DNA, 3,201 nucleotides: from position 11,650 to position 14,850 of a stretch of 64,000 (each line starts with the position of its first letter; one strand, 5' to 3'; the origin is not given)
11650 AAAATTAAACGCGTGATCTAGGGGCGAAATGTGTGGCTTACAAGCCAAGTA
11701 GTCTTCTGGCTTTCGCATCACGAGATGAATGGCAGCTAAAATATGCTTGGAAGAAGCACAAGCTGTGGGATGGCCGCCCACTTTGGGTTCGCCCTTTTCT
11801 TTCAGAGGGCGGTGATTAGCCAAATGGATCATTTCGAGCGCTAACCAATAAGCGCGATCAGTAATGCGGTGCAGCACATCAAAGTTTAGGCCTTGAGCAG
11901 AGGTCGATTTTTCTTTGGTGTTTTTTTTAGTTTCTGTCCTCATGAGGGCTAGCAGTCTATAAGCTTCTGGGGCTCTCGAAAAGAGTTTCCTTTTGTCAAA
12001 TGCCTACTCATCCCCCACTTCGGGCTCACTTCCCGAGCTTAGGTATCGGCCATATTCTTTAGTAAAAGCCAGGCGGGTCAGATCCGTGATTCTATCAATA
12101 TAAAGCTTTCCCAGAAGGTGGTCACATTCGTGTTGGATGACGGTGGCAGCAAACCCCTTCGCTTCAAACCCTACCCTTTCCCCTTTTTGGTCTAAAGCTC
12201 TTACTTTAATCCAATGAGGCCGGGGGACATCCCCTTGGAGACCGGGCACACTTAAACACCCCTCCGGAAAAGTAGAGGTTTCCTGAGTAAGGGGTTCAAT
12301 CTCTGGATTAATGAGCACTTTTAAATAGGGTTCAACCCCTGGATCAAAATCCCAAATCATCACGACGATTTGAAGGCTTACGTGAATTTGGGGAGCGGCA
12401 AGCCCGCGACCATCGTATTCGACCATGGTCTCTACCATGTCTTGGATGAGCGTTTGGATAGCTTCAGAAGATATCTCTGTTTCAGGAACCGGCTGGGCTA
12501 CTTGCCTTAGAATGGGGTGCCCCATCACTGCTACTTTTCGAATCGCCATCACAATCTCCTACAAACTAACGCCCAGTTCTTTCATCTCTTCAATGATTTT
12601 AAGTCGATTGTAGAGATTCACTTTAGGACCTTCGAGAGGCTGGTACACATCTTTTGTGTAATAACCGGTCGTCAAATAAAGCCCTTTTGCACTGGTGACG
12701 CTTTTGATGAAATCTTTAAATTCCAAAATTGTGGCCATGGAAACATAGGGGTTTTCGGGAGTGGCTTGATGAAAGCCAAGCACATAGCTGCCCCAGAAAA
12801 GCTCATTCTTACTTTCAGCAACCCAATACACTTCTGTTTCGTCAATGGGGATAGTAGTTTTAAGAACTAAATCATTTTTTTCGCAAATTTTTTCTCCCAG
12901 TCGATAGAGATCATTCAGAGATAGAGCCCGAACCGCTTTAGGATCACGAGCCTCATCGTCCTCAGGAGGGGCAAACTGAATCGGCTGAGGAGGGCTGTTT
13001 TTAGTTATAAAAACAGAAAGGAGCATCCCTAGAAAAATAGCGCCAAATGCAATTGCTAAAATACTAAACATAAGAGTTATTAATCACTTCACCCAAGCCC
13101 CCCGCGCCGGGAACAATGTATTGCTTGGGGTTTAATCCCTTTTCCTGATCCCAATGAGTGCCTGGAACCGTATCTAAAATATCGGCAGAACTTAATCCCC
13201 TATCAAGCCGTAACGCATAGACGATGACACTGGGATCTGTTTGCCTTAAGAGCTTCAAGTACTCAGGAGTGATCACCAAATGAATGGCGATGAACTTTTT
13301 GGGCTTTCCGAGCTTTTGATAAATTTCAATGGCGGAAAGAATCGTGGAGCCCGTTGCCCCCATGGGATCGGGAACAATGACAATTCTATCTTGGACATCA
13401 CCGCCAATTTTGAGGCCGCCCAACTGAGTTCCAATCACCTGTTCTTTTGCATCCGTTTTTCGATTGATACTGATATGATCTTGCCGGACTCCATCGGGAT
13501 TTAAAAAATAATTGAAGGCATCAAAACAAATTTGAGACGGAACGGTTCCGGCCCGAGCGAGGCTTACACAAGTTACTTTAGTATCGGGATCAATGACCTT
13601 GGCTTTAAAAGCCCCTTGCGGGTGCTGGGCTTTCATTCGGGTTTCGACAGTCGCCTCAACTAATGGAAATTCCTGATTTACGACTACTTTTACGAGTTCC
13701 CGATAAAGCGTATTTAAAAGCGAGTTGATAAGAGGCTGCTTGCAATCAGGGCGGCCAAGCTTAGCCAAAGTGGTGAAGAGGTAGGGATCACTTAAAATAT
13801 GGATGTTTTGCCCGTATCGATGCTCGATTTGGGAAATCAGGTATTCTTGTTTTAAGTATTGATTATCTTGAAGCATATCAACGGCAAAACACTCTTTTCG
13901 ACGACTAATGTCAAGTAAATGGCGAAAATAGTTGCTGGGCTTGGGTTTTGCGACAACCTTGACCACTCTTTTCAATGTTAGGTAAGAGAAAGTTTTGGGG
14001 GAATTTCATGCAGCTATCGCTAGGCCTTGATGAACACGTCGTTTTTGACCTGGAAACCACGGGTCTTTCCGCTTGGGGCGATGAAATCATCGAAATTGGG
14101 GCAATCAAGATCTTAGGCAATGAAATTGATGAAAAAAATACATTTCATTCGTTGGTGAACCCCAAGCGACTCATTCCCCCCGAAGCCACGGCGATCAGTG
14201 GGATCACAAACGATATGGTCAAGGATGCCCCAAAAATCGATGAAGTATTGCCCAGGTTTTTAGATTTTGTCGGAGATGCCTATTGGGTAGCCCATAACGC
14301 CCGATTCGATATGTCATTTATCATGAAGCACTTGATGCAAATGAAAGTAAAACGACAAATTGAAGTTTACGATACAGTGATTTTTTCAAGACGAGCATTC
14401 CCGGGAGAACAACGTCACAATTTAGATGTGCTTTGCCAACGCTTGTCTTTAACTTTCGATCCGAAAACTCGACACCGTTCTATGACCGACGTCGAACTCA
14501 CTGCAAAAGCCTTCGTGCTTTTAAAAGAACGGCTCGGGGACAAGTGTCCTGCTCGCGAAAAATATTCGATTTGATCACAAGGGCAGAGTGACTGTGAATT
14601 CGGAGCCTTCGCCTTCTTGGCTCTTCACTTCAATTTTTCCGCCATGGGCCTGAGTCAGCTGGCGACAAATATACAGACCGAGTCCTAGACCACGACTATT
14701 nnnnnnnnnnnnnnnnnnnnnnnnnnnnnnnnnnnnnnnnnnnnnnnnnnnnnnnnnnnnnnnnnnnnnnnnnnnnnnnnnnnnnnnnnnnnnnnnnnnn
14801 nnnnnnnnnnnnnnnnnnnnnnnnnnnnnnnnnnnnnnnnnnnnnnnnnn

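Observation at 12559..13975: Translationally coupled UPRTase-like gene and membrane-anchored restriction-endonuclease-fold protein upstream of def-aceE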

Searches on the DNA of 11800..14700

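Call 47: search_rna_families(source=window, start=11800, end=14700, threshold=evalue, max_evalue=1)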
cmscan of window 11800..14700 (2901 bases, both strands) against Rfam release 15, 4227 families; matches with E-value up to 1: 0.
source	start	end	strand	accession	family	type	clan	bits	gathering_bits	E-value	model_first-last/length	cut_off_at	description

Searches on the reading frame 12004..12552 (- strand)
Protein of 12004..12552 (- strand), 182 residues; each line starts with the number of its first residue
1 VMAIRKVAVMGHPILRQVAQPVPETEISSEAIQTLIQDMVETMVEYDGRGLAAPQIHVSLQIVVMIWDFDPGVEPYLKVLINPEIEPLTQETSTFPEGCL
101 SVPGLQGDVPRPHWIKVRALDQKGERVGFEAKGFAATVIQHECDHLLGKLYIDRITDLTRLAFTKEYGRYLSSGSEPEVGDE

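Call 3: search_protein_families(library=pfam, proteins=[window:12004-12552:-], max_evalue=1)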
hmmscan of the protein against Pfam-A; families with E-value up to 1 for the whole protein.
window:12004-12552:- (182 aa): 1 family
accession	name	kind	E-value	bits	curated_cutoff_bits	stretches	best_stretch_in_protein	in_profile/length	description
PF01327.26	Pep_deformylase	-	3.5e-51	173.3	22.8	1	4-159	1-154/156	Polypeptide deformylase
